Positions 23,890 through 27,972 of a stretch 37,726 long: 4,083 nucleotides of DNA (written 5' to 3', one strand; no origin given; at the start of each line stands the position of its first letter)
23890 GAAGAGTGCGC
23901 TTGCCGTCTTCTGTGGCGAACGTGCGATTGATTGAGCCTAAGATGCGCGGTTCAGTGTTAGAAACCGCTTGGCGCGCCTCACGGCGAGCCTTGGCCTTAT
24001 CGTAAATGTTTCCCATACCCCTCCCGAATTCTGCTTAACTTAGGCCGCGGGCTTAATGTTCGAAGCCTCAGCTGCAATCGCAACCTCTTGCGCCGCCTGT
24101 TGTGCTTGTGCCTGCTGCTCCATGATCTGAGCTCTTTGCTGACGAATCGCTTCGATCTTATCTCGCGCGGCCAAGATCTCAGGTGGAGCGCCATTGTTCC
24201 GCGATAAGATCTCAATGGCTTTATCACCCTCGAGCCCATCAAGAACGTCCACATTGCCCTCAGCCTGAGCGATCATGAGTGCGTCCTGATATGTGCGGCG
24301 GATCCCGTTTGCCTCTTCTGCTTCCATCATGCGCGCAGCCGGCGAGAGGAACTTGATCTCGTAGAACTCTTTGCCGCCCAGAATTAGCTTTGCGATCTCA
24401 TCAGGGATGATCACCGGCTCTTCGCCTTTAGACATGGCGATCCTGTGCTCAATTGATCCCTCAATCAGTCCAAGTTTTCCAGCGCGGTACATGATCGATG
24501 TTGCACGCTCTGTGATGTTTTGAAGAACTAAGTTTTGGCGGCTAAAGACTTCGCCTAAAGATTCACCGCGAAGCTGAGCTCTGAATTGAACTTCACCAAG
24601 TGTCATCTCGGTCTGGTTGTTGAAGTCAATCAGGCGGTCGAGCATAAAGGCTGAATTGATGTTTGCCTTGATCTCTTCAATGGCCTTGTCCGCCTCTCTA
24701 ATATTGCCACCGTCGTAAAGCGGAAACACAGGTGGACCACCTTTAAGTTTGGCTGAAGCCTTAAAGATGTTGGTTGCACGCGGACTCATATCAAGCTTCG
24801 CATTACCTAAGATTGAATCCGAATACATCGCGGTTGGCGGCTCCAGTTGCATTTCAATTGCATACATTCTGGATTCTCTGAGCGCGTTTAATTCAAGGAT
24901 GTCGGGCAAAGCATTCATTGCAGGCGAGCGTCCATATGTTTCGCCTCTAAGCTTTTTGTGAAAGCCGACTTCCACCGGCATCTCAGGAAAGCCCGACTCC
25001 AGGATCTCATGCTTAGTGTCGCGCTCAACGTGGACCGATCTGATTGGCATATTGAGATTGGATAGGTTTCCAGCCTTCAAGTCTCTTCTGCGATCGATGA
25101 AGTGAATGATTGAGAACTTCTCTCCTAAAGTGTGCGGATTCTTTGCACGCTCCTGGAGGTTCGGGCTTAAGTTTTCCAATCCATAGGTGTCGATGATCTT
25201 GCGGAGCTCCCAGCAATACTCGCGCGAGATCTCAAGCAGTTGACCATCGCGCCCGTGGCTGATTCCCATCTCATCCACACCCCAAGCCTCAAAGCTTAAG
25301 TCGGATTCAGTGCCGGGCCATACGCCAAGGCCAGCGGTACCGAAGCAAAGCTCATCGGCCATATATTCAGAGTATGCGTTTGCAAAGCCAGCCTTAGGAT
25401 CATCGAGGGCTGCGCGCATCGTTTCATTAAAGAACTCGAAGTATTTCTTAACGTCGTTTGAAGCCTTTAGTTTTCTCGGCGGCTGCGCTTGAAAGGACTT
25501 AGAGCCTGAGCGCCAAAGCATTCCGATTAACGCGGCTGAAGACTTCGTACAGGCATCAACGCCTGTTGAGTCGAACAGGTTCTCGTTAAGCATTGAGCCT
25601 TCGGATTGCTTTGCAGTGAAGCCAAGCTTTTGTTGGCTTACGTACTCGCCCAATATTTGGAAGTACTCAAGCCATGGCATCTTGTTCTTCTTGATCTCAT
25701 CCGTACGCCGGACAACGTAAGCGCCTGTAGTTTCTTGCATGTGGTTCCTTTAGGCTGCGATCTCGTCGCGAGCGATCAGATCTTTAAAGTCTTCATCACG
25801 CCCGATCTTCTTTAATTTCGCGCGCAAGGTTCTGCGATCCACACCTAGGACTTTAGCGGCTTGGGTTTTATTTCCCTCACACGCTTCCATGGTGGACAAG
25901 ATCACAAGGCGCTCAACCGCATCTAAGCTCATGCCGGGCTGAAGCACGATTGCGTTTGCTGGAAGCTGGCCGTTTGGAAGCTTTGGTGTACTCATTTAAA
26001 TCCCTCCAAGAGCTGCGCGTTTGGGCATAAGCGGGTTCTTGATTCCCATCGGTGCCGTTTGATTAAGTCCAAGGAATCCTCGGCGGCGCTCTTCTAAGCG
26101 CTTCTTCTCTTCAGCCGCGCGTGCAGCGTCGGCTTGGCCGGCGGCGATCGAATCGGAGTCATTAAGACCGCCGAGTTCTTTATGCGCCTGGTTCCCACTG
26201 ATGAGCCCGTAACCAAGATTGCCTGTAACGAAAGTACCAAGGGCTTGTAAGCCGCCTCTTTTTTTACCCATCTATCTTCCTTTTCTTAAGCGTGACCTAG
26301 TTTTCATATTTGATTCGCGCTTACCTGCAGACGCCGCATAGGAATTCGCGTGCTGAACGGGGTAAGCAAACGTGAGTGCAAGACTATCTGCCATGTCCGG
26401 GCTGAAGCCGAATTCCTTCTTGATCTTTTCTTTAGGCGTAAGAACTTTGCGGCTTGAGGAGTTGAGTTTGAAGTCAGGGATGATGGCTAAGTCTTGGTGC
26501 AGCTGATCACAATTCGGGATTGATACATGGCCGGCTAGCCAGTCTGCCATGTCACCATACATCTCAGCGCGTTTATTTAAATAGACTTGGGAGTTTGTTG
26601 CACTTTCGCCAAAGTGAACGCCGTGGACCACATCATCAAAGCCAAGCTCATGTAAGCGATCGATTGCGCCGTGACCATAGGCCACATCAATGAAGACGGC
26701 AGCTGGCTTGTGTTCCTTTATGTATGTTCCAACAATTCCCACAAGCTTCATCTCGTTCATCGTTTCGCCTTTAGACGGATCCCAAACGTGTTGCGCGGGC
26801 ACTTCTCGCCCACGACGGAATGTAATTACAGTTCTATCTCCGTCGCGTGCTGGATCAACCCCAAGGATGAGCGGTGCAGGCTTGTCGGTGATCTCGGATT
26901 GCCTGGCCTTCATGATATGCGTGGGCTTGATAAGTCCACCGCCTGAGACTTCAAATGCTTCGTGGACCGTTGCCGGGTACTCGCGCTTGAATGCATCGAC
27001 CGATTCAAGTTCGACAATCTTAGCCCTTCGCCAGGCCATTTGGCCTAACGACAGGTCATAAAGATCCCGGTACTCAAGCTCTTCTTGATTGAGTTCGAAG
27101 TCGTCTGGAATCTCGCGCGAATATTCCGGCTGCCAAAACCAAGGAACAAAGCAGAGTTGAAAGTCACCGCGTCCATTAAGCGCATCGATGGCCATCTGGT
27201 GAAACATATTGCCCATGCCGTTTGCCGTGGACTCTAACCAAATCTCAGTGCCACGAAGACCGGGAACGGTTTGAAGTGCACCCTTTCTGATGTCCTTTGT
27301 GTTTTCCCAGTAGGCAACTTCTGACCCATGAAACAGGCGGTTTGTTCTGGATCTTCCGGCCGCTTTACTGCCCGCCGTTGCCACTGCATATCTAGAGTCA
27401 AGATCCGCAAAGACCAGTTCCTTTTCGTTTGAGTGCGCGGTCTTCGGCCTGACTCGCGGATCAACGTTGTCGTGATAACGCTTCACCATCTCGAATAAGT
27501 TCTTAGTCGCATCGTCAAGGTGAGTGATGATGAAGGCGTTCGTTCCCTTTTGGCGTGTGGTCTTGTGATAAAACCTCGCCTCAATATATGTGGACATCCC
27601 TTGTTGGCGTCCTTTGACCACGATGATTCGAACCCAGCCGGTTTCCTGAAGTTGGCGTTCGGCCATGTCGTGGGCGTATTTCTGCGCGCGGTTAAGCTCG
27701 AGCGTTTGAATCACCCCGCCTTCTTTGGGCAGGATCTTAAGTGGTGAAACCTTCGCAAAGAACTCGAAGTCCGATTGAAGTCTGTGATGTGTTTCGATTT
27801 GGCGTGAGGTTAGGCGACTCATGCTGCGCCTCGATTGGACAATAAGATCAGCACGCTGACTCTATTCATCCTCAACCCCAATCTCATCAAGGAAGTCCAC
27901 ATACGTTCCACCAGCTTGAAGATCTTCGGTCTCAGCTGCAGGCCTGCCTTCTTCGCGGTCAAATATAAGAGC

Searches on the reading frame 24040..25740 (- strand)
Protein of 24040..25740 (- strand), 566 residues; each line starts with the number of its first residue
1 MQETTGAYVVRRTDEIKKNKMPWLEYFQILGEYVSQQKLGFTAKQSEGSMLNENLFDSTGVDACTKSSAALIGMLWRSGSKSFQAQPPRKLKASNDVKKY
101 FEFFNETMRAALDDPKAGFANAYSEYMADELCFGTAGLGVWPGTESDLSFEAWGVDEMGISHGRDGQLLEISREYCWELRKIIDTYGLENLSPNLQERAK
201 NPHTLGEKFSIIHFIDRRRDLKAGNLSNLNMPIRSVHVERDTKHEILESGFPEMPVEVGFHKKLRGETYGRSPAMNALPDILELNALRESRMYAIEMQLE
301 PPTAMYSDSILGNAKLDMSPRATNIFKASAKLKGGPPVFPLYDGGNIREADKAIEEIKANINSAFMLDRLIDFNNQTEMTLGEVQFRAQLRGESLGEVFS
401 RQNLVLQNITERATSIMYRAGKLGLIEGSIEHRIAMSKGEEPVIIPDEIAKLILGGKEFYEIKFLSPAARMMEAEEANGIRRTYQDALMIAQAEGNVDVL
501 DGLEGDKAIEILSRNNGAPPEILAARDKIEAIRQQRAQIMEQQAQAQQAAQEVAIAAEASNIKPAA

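Call 6: search_protein_families(library=phrogs, proteins=[window:24040-25740:-], max_evalue=0.001)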
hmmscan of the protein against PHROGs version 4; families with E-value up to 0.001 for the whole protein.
window:24040-25740:- (566 aa): 4 families
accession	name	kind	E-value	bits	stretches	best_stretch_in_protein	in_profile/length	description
phrog_332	-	connector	4.7e-82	277.1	1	2-560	7-542/560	head-tail adaptor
phrog_21643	-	unknown function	7.2e-16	59.1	1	348-564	63-252/268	-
phrog_21528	-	unknown function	2.9e-13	50.8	1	9-221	6-219/224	-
phrog_449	-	connector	4.5e-13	49.5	1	46-561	45-513/520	head-tail adaptor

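Call 39: search_dna_similar(query=window:24040-25740:-, collection=phages, mode=protein, max_rows=15)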
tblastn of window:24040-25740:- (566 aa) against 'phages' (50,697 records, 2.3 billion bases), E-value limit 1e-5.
Records with a match: 151; places in all: 151; records where one place covers at least 80% of the query: 119.
Best place of each record, by identity: <60% 151.
By first word of the organism name: Vibrio 39; Pelagibacter 23; Pseudomonas 16; Caudoviricetes 11; Xanthomonas 11; Liberibacter 6; Burkholderia 5; Bordetella 5; Bacteriophage 4; Caulobacter 4; and 16 more.
By host as written in the record: - 50; Candidatus Pelagibacter ubique HTCC1062 14; Vibrio cholerae 2095 9; Vibrio cholerae 7; Xanthomonas albilineans CFBP2523 6; Pseudomonas aeruginosa PA14 5; Candidatus Pelagibacter sp. HTCC1062 4; Caulobacter vibrioides CB15 3; and 41 more.
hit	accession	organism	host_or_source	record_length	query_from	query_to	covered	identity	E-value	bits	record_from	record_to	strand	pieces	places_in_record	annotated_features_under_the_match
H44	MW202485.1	Caudoviricetes sp.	Manatee Spring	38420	14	480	83%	38.6%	7e-94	320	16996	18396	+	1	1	head to tail connecting protein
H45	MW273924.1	Pelagibacter phage HTVC100P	Candidatus Pelagibacter sp. HTCC7211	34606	1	523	92%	27.1%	4e-38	156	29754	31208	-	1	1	head-tail connector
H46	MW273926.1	Pelagibacter phage HTVC204P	Candidatus Pelagibacter sp. FZCC0015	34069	9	529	92%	27.0%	3e-38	157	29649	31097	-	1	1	head-tail connector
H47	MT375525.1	Pelagibacter phage Greip EXVC021P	Candidatus Pelagibacter ubique HTCC1062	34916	9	529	92%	26.7%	4e-39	159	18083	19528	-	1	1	head-tail connector protein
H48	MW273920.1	Pelagibacter phage HTVC024P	Candidatus Pelagibacter sp. HTCC1062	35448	2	529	93%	25.8%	5e-37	153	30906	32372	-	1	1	head-tail connector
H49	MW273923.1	Pelagibacter phage HTVC035P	Candidatus Pelagibacter sp. HTCC1062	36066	9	529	92%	26.0%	1e-34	146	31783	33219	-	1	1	head-tail connector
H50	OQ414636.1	Pelagibacter phage EXVC032P Baldr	Candidadtus Pelagibacter sp. HTCC1062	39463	5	530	93%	25.7%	3e-40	162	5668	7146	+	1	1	head-tail connector protein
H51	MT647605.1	Pelagibacter phage Lederberg EXVC029P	Candidatus Pelagibacter ubique HTCC1062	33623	9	529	92%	25.8%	2e-35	147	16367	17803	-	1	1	putative head-tail connector protein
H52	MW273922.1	Pelagibacter phage HTVC034P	Candidatus Pelagibacter sp. HTCC1062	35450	9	529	92%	25.7%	1e-36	152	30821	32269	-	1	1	head-tail connector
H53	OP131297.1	Pelagibacter phage Skadi-3 EXVC103P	Candidatus Pelagibacter ubique HTCC1062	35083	9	529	92%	25.3%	2e-37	154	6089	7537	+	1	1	head-tail connector/portal protein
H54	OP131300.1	Pelagibacter phage Skadi-7 EXVC107P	Candidatus Pelagibacter ubique HTCC1062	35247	9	529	92%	25.3%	2e-37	154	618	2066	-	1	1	head-tail connector/portal protein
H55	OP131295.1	Pelagibacter phage Skadi-10 EXVC110P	Candidatus Pelagibacter ubique HTCC1062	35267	9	529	92%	25.3%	2e-37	154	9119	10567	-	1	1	head-tail connector/portal protein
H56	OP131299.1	Pelagibacter phage Skadi-2 EXVC102P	Candidatus Pelagibacter ubique HTCC1062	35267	9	529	92%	25.3%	2e-37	154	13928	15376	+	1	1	head-tail connector/portal protein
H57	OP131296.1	Pelagibacter phage Skadi-8 EXVC108P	Candidatus Pelagibacter ubique HTCC1062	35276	9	529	92%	25.3%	2e-37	154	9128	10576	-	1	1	head-tail connector/portal protein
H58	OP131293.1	Pelagibacter phage Skadi-5 EXVC105P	Candidatus Pelagibacter ubique HTCC1062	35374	9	529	92%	25.3%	2e-37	154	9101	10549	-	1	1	head-tail connector/portal protein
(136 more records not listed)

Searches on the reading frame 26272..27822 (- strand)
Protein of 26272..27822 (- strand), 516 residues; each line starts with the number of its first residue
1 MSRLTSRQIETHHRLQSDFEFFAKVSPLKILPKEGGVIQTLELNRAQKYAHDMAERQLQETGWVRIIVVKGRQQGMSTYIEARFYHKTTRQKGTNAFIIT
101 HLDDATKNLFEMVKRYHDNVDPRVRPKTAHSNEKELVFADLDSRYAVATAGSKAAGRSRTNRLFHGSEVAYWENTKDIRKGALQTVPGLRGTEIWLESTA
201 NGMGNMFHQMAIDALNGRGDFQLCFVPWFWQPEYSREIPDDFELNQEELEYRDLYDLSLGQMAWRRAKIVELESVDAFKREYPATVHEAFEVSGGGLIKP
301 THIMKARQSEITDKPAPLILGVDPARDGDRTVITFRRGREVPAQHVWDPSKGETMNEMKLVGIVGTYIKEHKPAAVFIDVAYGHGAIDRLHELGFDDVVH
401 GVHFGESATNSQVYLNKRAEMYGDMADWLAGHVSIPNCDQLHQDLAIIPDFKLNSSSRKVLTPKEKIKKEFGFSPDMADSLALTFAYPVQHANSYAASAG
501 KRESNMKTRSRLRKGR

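Call 6: search_protein_families(library=phrogs, proteins=[window:26272-27822:-], max_evalue=0.001)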
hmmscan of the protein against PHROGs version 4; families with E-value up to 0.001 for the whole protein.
window:26272-27822:- (516 aa): 2 families
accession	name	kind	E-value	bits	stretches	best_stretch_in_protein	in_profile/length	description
phrog_2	-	head and packaging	4e-29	102.9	1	47-495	270-600/807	terminase large subunit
phrog_26724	-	unknown function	0.00014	22.5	1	54-207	38-190/192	-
